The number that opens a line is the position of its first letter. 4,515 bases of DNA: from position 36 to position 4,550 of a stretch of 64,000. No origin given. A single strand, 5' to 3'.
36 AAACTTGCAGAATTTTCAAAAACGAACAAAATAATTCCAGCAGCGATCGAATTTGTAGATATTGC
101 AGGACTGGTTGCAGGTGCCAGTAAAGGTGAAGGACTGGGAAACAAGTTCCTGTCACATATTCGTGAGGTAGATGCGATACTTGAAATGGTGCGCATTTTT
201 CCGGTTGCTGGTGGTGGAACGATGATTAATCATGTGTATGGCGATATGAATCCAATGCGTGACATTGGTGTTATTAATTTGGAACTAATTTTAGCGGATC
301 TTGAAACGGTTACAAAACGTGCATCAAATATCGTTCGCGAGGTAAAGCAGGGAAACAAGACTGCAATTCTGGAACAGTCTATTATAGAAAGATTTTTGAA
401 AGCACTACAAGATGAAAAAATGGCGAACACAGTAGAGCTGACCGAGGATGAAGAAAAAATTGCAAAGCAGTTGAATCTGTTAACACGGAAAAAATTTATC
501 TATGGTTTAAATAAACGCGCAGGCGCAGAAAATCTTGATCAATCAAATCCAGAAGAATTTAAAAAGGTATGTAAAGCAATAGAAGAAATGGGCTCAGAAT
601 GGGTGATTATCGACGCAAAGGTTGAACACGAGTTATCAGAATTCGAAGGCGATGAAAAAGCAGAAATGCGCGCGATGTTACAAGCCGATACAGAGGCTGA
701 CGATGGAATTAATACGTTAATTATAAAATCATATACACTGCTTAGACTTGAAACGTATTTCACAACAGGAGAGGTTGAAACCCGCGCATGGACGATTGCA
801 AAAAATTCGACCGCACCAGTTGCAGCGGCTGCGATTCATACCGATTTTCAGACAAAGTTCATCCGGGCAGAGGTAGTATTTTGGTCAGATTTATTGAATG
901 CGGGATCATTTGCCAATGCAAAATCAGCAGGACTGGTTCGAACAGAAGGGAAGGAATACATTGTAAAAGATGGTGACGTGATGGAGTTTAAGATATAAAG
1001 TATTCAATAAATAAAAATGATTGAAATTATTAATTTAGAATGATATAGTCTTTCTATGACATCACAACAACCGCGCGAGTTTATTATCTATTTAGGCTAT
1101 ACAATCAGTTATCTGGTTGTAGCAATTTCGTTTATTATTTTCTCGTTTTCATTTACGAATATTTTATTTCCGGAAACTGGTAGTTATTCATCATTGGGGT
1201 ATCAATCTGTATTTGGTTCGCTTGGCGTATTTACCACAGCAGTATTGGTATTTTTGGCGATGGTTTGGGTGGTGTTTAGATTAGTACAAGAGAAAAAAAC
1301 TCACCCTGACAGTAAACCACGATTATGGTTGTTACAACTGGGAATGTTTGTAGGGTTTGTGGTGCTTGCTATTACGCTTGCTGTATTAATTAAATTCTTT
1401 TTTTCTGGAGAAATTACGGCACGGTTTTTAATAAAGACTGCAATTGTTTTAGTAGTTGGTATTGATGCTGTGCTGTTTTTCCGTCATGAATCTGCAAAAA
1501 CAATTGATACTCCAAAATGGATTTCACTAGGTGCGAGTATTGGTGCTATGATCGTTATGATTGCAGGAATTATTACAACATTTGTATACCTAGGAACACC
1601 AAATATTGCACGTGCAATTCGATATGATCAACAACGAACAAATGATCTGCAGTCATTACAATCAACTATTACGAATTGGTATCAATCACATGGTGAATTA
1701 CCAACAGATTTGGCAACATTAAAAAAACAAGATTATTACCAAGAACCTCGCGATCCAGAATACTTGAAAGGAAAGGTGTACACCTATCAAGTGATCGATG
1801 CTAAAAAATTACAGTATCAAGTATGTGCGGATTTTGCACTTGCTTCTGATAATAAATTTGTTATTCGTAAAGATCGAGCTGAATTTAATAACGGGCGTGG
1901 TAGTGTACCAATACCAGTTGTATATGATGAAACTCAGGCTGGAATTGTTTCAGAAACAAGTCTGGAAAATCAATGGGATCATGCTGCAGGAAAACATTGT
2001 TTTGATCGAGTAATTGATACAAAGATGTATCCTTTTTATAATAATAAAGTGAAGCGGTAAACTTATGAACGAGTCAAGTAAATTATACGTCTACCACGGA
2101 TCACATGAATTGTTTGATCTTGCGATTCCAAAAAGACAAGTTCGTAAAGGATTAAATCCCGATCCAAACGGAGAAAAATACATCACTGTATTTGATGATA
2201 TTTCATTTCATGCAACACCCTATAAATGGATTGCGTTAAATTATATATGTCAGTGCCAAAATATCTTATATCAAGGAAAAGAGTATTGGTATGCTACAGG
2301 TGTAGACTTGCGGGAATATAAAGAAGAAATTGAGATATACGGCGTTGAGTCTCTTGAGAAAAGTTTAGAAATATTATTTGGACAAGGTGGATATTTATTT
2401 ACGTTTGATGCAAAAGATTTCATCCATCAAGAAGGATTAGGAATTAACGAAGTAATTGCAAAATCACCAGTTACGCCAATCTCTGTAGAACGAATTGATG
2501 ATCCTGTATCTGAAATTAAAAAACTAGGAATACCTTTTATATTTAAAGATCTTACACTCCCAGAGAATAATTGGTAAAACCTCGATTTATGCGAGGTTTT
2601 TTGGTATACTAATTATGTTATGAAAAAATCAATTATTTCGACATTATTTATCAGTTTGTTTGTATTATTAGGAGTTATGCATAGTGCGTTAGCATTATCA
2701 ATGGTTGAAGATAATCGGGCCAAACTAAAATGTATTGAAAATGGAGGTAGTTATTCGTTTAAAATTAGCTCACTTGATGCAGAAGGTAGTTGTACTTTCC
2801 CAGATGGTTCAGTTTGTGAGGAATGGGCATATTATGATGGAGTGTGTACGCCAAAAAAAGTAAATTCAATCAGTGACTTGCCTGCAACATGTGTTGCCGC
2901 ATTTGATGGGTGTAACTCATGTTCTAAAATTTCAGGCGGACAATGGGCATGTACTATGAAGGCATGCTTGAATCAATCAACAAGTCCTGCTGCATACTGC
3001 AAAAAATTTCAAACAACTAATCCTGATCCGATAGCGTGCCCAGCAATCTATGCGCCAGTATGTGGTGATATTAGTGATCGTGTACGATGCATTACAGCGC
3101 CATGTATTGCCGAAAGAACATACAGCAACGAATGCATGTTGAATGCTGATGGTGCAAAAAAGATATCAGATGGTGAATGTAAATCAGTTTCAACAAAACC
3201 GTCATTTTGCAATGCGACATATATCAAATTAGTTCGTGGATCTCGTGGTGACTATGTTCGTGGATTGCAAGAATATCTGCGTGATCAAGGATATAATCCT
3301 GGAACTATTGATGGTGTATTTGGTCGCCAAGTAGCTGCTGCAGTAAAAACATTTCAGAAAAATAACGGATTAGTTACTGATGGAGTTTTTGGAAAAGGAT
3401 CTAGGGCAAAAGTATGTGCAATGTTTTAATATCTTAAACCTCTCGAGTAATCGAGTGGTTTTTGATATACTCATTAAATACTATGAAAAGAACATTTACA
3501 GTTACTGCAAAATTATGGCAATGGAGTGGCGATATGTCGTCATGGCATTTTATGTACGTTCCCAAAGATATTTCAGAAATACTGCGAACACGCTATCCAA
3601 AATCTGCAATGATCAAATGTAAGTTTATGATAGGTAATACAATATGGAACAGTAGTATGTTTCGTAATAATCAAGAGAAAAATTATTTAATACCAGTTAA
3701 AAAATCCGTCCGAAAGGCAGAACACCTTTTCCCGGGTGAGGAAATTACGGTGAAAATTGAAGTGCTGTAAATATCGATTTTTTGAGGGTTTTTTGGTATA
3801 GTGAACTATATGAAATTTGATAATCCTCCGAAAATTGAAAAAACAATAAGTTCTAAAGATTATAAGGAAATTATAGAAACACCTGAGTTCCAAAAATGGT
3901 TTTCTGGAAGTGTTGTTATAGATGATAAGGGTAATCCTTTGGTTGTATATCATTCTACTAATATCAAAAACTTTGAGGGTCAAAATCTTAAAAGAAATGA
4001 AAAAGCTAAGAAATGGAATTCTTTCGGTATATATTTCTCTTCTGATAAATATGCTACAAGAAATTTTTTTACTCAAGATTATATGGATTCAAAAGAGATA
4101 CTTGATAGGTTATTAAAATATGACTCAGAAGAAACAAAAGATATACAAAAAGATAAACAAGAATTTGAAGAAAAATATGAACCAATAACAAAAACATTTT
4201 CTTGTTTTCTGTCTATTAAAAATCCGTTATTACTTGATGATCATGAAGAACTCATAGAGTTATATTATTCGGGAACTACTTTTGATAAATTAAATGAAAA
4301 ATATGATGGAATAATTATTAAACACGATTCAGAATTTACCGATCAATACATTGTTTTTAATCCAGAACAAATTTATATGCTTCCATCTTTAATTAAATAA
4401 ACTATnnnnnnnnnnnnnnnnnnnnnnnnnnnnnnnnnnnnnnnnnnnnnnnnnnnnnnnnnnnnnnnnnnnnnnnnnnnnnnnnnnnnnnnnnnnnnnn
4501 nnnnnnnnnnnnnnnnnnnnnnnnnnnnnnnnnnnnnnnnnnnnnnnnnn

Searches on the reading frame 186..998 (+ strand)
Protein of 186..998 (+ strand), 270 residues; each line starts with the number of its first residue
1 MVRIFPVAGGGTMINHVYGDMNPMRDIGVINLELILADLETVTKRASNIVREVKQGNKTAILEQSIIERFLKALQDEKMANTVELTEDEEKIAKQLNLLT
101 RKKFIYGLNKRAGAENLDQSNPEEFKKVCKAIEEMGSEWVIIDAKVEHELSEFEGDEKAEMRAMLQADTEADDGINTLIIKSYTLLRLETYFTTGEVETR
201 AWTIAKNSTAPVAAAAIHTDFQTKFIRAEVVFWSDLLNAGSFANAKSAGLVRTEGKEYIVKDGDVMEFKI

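Call 44: search_protein_families(library=pfam, max_evalue=0.00001, proteins=[window:186-998:+])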
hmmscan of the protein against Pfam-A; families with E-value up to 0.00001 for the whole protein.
window:186-998:+ (270 aa): 1 family
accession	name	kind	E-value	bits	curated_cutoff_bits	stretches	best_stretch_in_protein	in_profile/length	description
PF06071.19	YchF-GTPase_C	-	1.7e-33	115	27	1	188-270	1-83/84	Protein of unknown function (DUF933)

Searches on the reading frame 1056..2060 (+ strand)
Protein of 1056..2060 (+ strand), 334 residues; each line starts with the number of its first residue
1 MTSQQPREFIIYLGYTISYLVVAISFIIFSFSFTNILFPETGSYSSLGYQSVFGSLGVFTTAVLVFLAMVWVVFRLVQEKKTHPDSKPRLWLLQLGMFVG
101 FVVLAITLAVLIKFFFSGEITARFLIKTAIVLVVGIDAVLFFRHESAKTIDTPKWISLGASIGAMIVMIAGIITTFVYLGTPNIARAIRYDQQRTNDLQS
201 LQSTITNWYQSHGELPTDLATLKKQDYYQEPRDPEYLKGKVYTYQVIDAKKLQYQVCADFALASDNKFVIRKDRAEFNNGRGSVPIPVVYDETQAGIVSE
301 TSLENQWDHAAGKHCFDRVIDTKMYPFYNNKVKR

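Call 44: search_protein_families(library=pfam, max_evalue=0.00001, proteins=[window:1056-2060:+])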
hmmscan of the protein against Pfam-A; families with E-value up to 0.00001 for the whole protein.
window:1056-2060:+ (334 aa): 1 family
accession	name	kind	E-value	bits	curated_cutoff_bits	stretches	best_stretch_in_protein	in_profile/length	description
PF18920.5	DUF5671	-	1.4e-08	35.1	28.4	1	8-135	1-125/132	Domain of unknown function (DUF5671)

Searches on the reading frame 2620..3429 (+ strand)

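Call 44: search_protein_families(library=pfam, max_evalue=0.00001, proteins=[window:2620-3429:+])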
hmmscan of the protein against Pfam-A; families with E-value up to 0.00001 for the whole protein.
window:2620-3429:+ (269 aa): 2 families
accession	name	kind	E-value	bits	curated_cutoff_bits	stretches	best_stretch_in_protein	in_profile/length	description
PF01471.23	PG_binding_1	-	1.4e-15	57.7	23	1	209-259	1-51/57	Putative peptidoglycan binding domain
PF03891.20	DUF333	-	3.3e-09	37.3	25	1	38-74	10-46/47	Domain of unknown function (DUF333)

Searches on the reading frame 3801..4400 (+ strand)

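Call 44: search_protein_families(library=pfam, max_evalue=0.00001, proteins=[window:3801-4400:+])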
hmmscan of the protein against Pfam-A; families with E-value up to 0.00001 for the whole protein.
window:3801-4400:+ (199 aa): 1 family
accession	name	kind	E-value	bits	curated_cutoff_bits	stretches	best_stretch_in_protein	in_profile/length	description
PF18760.7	ART-PolyVal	-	1.1e-10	42.8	31.2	1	41-191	1-130/140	ADP-Ribosyltransferase in polyvalent proteins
